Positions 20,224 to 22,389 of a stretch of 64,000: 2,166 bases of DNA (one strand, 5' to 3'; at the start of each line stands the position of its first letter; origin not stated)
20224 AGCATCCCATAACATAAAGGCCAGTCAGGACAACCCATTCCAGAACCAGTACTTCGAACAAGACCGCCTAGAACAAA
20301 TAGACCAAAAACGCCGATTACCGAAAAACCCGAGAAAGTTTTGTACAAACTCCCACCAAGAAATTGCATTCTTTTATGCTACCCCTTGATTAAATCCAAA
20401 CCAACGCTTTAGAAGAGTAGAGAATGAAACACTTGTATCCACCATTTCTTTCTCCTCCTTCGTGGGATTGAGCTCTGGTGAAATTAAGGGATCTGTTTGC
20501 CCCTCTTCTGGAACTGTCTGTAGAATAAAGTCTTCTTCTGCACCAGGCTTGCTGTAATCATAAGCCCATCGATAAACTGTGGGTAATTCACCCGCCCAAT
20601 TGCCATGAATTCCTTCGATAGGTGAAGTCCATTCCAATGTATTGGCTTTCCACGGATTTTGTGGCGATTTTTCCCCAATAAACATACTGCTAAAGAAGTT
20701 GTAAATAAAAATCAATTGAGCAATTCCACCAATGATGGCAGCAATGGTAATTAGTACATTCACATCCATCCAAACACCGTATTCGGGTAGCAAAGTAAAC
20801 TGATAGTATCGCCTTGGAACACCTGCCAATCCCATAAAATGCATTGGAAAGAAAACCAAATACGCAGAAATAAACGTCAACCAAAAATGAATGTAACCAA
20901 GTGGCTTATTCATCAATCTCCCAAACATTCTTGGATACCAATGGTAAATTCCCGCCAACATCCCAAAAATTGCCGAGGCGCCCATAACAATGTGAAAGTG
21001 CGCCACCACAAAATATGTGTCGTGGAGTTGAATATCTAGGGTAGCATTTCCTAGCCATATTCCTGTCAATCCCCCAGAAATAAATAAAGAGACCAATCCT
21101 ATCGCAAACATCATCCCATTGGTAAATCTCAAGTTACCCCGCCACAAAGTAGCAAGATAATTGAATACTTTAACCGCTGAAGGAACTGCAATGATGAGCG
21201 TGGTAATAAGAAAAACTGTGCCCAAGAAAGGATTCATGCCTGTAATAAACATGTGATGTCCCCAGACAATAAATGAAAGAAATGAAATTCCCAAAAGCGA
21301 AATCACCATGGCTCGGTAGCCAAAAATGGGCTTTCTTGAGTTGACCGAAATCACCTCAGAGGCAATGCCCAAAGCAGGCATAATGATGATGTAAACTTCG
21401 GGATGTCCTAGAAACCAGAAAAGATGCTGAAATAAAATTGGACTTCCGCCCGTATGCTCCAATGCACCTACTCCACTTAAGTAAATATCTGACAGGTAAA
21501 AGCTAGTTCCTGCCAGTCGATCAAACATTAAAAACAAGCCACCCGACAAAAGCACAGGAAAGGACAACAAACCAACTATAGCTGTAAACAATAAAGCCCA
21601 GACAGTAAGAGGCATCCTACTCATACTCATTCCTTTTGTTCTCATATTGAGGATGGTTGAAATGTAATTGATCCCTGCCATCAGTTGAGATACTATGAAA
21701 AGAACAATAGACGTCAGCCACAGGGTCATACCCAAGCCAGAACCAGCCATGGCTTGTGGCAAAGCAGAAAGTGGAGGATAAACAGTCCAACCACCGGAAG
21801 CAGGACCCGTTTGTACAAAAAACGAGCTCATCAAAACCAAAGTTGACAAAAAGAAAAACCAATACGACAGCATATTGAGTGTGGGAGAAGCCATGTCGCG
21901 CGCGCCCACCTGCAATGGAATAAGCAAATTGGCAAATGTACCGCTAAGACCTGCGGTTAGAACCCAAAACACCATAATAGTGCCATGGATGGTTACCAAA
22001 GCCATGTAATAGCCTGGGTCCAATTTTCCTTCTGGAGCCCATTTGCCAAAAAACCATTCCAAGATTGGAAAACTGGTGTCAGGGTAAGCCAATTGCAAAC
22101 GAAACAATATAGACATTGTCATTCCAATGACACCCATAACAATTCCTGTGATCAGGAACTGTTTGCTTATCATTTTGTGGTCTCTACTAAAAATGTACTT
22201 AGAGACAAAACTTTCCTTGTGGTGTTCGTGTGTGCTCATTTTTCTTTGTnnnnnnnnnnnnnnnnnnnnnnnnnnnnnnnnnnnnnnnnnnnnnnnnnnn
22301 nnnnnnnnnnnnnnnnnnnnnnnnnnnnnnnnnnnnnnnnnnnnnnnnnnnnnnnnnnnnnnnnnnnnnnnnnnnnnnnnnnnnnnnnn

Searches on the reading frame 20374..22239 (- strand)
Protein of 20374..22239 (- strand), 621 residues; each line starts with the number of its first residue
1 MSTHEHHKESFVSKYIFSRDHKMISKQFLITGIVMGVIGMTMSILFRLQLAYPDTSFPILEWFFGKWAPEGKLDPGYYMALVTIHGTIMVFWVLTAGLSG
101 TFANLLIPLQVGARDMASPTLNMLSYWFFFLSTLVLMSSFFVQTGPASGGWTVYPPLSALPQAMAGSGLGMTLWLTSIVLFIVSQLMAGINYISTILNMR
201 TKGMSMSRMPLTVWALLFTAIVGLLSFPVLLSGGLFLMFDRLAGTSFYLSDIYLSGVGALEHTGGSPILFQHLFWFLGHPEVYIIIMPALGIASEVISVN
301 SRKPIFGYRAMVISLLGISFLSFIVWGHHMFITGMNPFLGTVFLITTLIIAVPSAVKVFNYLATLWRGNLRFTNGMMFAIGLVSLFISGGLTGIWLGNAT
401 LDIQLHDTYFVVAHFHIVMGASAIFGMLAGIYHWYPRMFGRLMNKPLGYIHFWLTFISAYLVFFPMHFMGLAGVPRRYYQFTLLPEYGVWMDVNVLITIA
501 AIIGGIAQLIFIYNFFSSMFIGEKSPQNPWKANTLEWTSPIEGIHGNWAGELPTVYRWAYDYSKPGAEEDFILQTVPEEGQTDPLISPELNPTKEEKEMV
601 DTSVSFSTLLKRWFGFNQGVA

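Call 5: search_protein_families(library=pfam, proteins=[window:20374-22239:-], max_evalue=0.01)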
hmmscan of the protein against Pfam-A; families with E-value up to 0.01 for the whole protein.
window:20374-22239:- (621 aa): 1 family
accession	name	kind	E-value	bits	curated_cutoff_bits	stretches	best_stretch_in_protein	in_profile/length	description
PF00115.25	COX1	-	2.8e-139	465.2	34.8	1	24-503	2-436/436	Cytochrome C and Quinol oxidase polypeptide I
